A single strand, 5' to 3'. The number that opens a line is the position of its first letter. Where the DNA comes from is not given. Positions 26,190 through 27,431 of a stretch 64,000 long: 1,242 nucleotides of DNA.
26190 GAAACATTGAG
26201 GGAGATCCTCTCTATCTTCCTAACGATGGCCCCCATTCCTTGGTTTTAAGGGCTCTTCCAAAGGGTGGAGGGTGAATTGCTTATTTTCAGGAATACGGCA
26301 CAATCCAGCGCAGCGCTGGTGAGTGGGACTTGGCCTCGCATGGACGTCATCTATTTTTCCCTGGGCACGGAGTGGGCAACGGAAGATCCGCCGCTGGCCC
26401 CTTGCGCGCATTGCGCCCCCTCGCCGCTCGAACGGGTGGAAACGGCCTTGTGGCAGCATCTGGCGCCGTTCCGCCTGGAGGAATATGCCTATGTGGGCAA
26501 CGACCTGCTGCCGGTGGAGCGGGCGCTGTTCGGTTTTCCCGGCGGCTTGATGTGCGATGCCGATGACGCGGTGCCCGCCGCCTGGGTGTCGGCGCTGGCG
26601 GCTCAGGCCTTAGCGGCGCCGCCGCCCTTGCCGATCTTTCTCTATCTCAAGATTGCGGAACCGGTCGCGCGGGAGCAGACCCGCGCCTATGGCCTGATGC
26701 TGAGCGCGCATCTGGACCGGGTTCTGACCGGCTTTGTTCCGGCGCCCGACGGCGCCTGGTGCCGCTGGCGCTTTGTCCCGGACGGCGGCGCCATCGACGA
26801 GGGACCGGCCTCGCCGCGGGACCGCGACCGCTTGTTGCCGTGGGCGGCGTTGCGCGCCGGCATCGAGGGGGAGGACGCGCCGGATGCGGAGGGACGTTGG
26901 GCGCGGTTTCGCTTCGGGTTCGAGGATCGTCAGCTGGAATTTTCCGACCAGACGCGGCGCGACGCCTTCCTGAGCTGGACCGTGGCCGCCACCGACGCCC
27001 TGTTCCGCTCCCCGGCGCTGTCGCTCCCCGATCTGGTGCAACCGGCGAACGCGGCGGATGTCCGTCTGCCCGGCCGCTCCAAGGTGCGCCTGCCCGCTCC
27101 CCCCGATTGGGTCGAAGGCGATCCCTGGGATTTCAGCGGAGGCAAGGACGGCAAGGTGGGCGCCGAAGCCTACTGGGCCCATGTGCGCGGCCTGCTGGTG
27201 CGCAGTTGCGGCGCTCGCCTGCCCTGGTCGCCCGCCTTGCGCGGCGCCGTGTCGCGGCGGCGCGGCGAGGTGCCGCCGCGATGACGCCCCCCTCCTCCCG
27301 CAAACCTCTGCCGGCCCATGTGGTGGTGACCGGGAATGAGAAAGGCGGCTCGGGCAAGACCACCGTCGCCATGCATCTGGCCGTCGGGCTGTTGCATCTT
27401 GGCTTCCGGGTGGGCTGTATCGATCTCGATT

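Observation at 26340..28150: Unknown 314-aa protein translationally coupled to a MipZ/ParA-type ATPase beside a che cluster with a soluble receptor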

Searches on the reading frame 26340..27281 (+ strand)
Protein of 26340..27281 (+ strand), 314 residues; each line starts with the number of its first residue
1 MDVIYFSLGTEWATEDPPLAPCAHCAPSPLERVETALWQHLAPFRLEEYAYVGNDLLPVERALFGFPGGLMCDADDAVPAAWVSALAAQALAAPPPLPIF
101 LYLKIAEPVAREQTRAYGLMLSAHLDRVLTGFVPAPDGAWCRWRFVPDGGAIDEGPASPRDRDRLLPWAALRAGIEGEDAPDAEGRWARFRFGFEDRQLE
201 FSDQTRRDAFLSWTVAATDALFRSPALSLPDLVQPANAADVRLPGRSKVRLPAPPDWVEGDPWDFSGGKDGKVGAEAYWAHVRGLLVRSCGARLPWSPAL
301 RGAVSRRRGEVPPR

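Call 3: search_protein_families(library=pfam, proteins=[window:26340-27281:+], max_evalue=0.01)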
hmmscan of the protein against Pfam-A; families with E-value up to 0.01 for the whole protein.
window:26340-27281:+ (314 aa): 0 families

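Call 4: search_protein_families(library=ncbifam, proteins=[window:26340-27281:+], max_evalue=0.01)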
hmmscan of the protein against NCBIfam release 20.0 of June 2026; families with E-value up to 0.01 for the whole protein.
window:26340-27281:+ (314 aa): 0 families

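Call 9: find_homologous_proteins(query=window:26340-27281:+, max_evalue=0.001)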
Query window:26340-27281:+ (314 aa): 3 proteins with E <= 0.001 among 8000 candidates.
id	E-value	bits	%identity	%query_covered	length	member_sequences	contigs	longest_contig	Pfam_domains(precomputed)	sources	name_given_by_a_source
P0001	4.9e-211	718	100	100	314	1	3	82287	-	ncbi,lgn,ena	-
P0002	3.6e-138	478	68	100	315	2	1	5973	-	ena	-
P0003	5.7e-13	67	28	85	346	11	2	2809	-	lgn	-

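Call 11: find_encoding_contigs(protein=P0002, flank=10000, max_places=4)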
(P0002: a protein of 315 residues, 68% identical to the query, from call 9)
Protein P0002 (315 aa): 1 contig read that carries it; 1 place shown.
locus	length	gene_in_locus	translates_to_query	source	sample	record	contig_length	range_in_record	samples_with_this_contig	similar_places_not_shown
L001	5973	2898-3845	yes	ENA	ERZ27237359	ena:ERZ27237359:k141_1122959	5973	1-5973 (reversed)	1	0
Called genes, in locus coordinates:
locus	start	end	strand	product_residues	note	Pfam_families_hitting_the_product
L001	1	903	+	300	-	?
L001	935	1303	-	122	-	PF00072:Response_reg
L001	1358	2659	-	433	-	PF00015:MCPsignal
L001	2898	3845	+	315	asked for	-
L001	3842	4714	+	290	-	PF01656:CbiA, PF09140:MipZ, PF10609:ParA, PF13614:AAA_31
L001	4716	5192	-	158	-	-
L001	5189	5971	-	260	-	?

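Call 12: find_encoding_contigs(protein=P0003, flank=10000, max_places=4)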
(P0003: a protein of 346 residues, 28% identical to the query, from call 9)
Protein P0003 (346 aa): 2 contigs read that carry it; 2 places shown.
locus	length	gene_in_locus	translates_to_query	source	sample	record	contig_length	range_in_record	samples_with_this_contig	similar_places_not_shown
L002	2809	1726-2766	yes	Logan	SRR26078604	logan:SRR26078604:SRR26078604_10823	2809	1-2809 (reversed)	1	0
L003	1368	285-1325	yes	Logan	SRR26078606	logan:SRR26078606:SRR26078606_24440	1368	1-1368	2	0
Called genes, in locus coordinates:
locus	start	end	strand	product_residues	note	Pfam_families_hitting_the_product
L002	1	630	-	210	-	?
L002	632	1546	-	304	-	PF02653:BPD_transp_2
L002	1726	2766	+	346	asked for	-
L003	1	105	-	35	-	?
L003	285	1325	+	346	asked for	-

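Call 13: find_encoding_contigs(protein=P0001, flank=10000, max_places=3)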
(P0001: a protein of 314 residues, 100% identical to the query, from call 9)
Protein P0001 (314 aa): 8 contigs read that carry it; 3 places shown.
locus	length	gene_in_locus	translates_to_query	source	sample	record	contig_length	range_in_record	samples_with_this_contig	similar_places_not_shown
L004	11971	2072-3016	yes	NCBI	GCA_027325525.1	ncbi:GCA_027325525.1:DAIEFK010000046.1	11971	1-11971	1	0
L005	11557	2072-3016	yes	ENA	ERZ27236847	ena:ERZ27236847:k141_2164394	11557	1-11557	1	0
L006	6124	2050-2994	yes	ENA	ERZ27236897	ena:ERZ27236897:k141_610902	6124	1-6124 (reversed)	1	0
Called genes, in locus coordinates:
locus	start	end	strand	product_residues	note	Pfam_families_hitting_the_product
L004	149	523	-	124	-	PF00072:Response_reg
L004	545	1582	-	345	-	PF00015:MCPsignal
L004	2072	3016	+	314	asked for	-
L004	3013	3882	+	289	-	PF01656:CbiA, PF06564:CBP_BcsQ (faint), PF09140:MipZ, PF10609:ParA, PF13614:AAA_31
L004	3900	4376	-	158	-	-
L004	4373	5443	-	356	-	PF00072:Response_reg, PF01339:CheB_methylest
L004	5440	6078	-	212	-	PF03975:CheD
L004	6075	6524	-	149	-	PF01739:CheR, PF08242:Methyltransf_12 (faint), PF13649:Methyltransf_25 (weak)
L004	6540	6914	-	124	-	PF03705:CheR_N, PF01739:CheR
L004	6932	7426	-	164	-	PF01584:CheW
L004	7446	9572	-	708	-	PF01627:Hpt, PF02895:H-kinase_dim, PF02518:HATPase_c, PF01584:CheW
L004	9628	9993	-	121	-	PF00072:Response_reg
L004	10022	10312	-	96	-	PF01740:STAS, PF13466:STAS_2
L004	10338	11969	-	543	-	?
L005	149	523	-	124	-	PF00072:Response_reg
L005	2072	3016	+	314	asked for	-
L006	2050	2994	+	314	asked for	-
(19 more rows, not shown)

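Call 26: find_related_loci(query=A1, collection=genome_contigs, flank=10000)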
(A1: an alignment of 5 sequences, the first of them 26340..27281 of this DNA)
Query A1 (314 aa) in genome_contigs; peptide patterns used: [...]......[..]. (x = any residue, [..] = any of these).
60 stretches matched a pattern; 21 encode a relative of the query (tblastn E <= 1e-3); 21 distinct loci.
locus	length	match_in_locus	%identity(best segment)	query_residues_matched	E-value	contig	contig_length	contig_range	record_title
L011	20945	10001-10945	69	1-314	1e-131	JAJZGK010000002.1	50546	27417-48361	MAG: Proteobacteria bacterium isolate LL4.bin51 NODE_471_length_50546_cov_1.736905, whole genome shotgun sequence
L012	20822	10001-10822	32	5-283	3e-28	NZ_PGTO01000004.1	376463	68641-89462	Paramagnetospirillum kuznetsovii strain LBB-42 NODE_4_length_376463_cov_77.6039, whole genome shotgun sequence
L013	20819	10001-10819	32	5-282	2e-27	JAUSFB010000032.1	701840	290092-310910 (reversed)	MAG: Phaeospirillum sp. isolate E14_maxbin.268 E14_k141_764683, whole genome shotgun sequence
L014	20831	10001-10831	32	5-286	2e-25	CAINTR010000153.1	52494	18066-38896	MAG: uncultured Magnetospirillum sp. isolate VK2_bin-0414 genome assembly, contig: bin-0414:153/223, whole genome shotgu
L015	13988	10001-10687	32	35-263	1e-24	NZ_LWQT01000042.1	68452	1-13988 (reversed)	Paramagnetospirillum marisnigri strain SP-1 NODE_18_length_68452_cov_90.5931_ID_3577, whole genome shotgun sequence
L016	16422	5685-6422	31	35-283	5e-23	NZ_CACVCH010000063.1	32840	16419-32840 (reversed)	Magnetospirillum sp. SS-4, whole genome shotgun sequence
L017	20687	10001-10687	31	35-256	1e-21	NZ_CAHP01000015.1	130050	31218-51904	Magnetospirillum molischianum DSM 120, whole genome shotgun sequence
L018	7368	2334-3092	28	5-283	1e-20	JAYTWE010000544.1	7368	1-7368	MAG: Magnetospirillum sp. isolate GFS_5764 GFS_5764_543, whole genome shotgun sequence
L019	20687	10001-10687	32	35-261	4e-20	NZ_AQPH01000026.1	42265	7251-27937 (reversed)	Magnetospirillum fulvum MGU-K5 contig00026, whole genome shotgun sequence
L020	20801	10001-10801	28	5-271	1e-19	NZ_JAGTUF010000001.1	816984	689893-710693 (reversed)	Magnetospirillum sulfuroxidans strain J10 NODE_1_length_816984_cov_132.912273, whole genome shotgun sequence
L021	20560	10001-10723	29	36-269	2e-18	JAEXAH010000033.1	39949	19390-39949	MAG: Proteobacteria bacterium isolate OH_SFB_238 k127_1328884, whole genome shotgun sequence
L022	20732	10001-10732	29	37-272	2e-18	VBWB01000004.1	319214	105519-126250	MAG: Stygiobacter sp. isolate X1_MaxBin.003 scaffold_47, whole genome shotgun sequence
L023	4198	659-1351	30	35-263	5e-16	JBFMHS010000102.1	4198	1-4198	MAG: Pseudomonadota bacterium isolate MAG330 MAG330_102, whole genome shotgun sequence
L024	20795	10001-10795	26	5-271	1e-15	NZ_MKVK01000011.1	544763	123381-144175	MAG: Magnetospirillum sp. 64-120 scnpilot_p_inoc_scaffold_16, whole genome shotgun sequence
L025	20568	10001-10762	28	25-269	3e-15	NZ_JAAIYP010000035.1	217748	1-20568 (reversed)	Magnetospirillum aberrantis SpK contig00035_length=217748, whole genome shotgun sequence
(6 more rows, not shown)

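Call 28: find_homologous_proteins(query=A1, max_evalue=0.001)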
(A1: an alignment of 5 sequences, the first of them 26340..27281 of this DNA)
Query A1 (5 sequences) (314 aa, profile of the alignment): 118 proteins with E <= 0.001 among 8000 candidates.
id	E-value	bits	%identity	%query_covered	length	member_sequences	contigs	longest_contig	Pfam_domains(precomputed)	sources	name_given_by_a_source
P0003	3.7e-177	607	28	85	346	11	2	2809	-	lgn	-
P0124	8.9e-172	589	27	85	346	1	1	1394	-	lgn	-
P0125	2.8e-171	588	28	74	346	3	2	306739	-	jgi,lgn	-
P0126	5.2e-168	577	27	74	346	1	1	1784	-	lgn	-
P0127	1.4e-167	575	27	85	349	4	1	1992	-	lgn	-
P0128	2.2e-167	575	27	77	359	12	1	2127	-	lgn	-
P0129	1.0e-165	569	27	85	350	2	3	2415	-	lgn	-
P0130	2.2e-162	558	28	75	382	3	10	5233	-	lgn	-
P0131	1.4e-160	552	26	86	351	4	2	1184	-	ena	-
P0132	2.3e-159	548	27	86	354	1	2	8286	-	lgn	-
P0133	9.8e-159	546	27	74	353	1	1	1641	-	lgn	-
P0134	1.0e-158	546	29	75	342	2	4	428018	-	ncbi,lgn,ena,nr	ncbi:MAG: hypothetical protein FD176_995 [Rhodospirillaceae bacterium]|nr:MAG: hypothetical protein 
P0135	1.7e-158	546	26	85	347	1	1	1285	-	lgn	-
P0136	3.6e-158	545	26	84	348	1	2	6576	-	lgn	-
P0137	4.4e-158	544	26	85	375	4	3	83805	-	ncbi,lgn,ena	-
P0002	1.7e-133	463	68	100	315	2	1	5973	-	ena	-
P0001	7.0e-133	461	100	100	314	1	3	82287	-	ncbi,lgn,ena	-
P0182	3.9e-124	433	29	77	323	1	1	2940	-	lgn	-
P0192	3.3e-95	337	32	89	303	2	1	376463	-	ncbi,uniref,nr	ncbi:hypothetical protein CU669_07030 [Paramagnetospirillum kuznetsovii]|uniref:Uncharacterized prot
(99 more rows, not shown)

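Call 37: search_solved_structures(query=A3, max_evalue=10)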
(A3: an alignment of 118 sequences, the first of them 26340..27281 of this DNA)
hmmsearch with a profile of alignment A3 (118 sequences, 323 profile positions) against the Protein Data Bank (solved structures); distinct sequences matched with E-value up to 10: 1.
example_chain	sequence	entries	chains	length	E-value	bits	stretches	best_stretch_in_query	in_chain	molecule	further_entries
5byp_A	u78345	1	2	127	0.59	12.9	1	55-82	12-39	Putative uncharacterized protein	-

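Call 38: search_protein_families(library=pfam, alignment_id=A3, max_evalue=1)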
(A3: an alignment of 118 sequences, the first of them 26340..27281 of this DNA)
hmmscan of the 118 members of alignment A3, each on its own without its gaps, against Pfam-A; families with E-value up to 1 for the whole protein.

A. member 1, window:26340-27281:+ (314 aa): 0 families

B. families by the number of members that match (of 118 scanned): 16 families
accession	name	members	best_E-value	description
PF13496.11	DUF4120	5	0.016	Domain of unknown function (DUF4120)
PF06386.16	GvpL_GvpF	1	0.014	Gas vesicle synthesis protein GvpL/GvpF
PF04509.17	CheC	1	0.017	CheC-like family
PF14062.11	DUF4253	1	0.036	Domain of unknown function (DUF4253)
PF24740.1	DUF7691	1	0.047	Domain of unknown function (DUF7691)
PF23442.1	DUF7125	1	0.068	Family of unknown function (DUF7125)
PF21880.1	DUF6916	1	0.07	Domain of unknown function (DUF6916)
PF07697.16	7TMR-HDED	1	0.14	7TM-HD extracellular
PF24745.1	DUF7693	1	0.15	Domain of unknown function (DUF7693)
PF25195.1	DPC2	1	0.17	Diatom pyrenoid component 2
PF12375.13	DUF3653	1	0.19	Phage protein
PF22580.2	KYNU_C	1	0.2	Kynureninase C-terminal domain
PF12598.13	TBX2-3_TAD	1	0.2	T-box transcription factor 2/3, TAD domain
PF03771.21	SPDY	1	0.24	Domain of unknown function (DUF317)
PF23768.1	DUF7167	1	0.3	Domain of unknown function (DUF7167)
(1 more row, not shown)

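Call 39: search_protein_representatives(alignment_id=A2)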
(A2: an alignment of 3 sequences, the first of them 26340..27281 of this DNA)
Query: 3 sequences, 314 profile positions. Proteins with E-value up to 0.001 (for the whole library): 21; up to 1e-10: 15; up to 1e-30: 13. The best 21 are listed.
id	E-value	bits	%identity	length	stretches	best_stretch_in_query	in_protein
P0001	1.7e-169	579.4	-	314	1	1-314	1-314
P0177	1.6e-77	277.3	-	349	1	2-309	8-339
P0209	3.3e-67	243.5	-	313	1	2-286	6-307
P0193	5.5e-65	236.2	-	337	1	2-304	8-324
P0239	2.1e-64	234.2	-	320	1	2-294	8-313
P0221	5.0e-62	226.4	-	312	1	2-269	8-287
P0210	5.7e-62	226.2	-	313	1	2-292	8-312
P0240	6.8e-60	219.4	-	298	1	2-256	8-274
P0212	1.1e-59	218.7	-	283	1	2-266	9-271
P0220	1.6e-58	214.9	-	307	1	2-286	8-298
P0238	2.2e-46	175.1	-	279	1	2-255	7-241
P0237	4.7e-38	147.7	-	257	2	2-131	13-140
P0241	1.9e-37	145.7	-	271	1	41-305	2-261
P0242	6.1e-22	94.7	-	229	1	108-285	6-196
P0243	7.5e-13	64.9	-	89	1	2-57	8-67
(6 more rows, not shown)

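Call 40: predict_structure(alignment_id=A3)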
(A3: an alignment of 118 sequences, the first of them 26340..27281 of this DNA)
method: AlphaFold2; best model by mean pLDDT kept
length: 314 residues; sequences in the alignment: 118
mean_pLDDT: 86.2   pTM: 0.74
mean pLDDT of the five models: 86.2, 86.0, 84.8, 84.6, 83.4
residues with pLDDT >= 90: 202; 70-90: 60; 50-70: 51; < 50: 1
segments of 3 or more residues with pLDDT < 50: none
pLDDT, mean of each block of 10 residues (from residue 1): 91 66 82 91 78 75 92 90 93 88 93 94 94 95 96 96 93 75 81 90 95 96 91 91 79 94 81 85 93 61 65 56
secondary structure, 60 per line:
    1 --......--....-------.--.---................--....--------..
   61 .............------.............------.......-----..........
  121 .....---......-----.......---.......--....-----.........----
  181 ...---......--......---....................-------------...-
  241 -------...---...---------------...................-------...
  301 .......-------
elements in order: E3-8 H11-14 H29-44 H47-50 E59-66 E70-73 H80-92 E99-105 H111-125 E129-134 E140-146 E150-156 H159-162 H168-176 E187-192 E195-200 H204-223 E237-239 E248-250 H272-290 H298-307

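Call 43: fold_search(model_id=the predicted structure, library=pdb)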
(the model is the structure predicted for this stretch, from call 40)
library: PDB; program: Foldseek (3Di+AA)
matches with E <= 10: 752; with E <= 0.001: 0
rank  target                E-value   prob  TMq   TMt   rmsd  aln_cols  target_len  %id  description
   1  9gbk_E                1.4e-01  0.21  0.13  0.18  18.3       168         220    8  Blm10-20S proteasome complex from pre1-1 (released 2024-09-11)
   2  8u6y_L                3.0e-01  0.14  0.13  0.19  17.2       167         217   13  Preholo-Proteasome from Beta 3 D205 deletion (released 2024-04-17)
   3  9f9p_I                3.2e-01  0.18  0.13  0.18  16.2       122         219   13  CryoEM structure of recombinant Trypanosoma cruzi apo proteasome 20S subunit (released 2024-12-25)
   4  9rla_H                3.4e-01  0.21  0.14  0.25  14.9       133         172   10  13S+Beta1 proteasome precursor complex (released 2026-03-18)
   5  8t0m_L                3.6e-01  0.33  0.14  0.20  13.5       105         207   13  Proteasome 20S core particle from Pre1-1 Pre4-1 Double mutant (released 2023-09-06)
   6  8azk_C                3.6e-01  0.08  0.13  0.15  19.4       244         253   11  Bovine 20S proteasome, untreated (released 2024-03-20)
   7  9bv1_I                4.1e-01  0.08  0.13  0.16  18.7       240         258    8  M2A Midnolin-Proteasome (translocating) (released 2025-06-11)
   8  9rm0_M                4.3e-01  0.60  0.14  0.26   7.8        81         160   11  13S+Beta5+Beta6 proteasome precursor complex (released 2026-03-18)
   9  2ekm_A                4.3e-01  0.07  0.12  0.20  15.5       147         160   13  Structure of ST1219 protein from Sulfolobus tokodaii (released 2008-03-25)
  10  8azk_R                4.5e-01  0.12  0.13  0.17  17.1       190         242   11  Bovine 20S proteasome, untreated (released 2024-03-20)
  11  5lf0_Q                5.4e-01  0.41  0.13  0.17   9.2        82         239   15  Human 20S proteasome complex with Epoxomicin at 2.4 Angstrom (released 2016-08-17)
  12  5cz6_K                5.4e-01  0.18  0.13  0.19  14.3       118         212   11  Yeast 20S proteasome beta5-T1A mutant in complex with Syringolin A, propeptide expressed in trans (released 2016-03-23)
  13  8rvl_L                5.4e-01  0.16  0.13  0.16  16.3       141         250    8  Proteasomal late precursor complex from pre1-1 (released 2024-09-11)
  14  8qyj_C                5.4e-01  0.14  0.12  0.15  13.3       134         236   14  Human 20S proteasome assembly structure 1 (released 2024-02-21)
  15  5cgf_K                5.4e-01  0.13  0.14  0.20  14.2       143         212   13  Yeast 20S proteasome beta5-G48C mutant (released 2015-11-25)
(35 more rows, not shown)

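Call 44: find_encoding_contigs(protein=P0192, flank=10000, max_places=1)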
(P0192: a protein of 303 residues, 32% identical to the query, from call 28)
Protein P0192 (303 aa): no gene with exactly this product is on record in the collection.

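Call 48: fold_search(model_id=the predicted structure, library=viral)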
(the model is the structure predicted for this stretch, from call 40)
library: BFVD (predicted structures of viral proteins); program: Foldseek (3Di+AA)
matches with E <= 10: 699; with E <= 0.001: 0
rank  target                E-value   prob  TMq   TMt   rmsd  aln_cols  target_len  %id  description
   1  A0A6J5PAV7            6.3e-02  0.11  0.15  0.12  17.7       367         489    9  PepSY domain-containing protein [uncultured Caudovirales phage]
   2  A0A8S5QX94            9.0e-02  0.06  0.10  0.08  47.4       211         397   10  Uncharacterized protein [Siphoviridae sp. ctoWO12]
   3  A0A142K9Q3            1.8e-01  0.25  0.14  0.21  15.8       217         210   15  Uncharacterized protein [Gordonia phage Vivi2]
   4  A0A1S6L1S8            1.9e-01  0.14  0.15  0.10  17.7       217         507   10  (no name in the UniProt tables at hand)
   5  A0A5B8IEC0            2.0e-01  0.72  0.14  0.36   4.7        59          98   14  Uncharacterized protein [Mimiviridae sp. ChoanoV1]
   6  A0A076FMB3            2.0e-01  0.14  0.16  0.18  17.1       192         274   10  YubB ferredoxin-like domain-containing protein [Aureococcus anophagefferens virus]
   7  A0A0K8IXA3            2.4e-01  0.38  0.18  0.35   9.1       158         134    9  Uncharacterized protein [Cronobacter phage Dev-CD-23823]
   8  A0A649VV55            3.2e-01  0.94  0.15  0.23   8.2        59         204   12  Uncharacterized protein [Gordonia phage EMoore]
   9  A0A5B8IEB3            4.2e-01  0.20  0.20  0.37   9.8       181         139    8  YubB ferredoxin-like domain-containing protein [Mimiviridae sp. ChoanoV1]
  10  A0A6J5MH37            5.0e-01  0.54  0.15  0.26   5.0        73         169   10  YubB ferredoxin-like domain-containing protein [uncultured Caudovirales phage]
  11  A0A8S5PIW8            5.3e-01  0.10  0.11  0.05  14.0       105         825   12  Minor tail protein [Siphoviridae sp. ctL0q1]
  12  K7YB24                5.6e-01  0.60  0.16  0.26   6.7        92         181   10  Uncharacterized protein [Serratia phage phiMAM1]
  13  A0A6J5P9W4            5.6e-01  0.47  0.15  0.33   8.7        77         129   13  Uncharacterized protein [uncultured Caudovirales phage]
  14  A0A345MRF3            5.6e-01  0.08  0.14  0.21  14.5       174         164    9  (no name in the UniProt tables at hand)
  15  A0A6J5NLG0            6.0e-01  0.20  0.14  0.19   9.4        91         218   15  YubB ferredoxin-like domain-containing protein [uncultured Caudovirales phage]
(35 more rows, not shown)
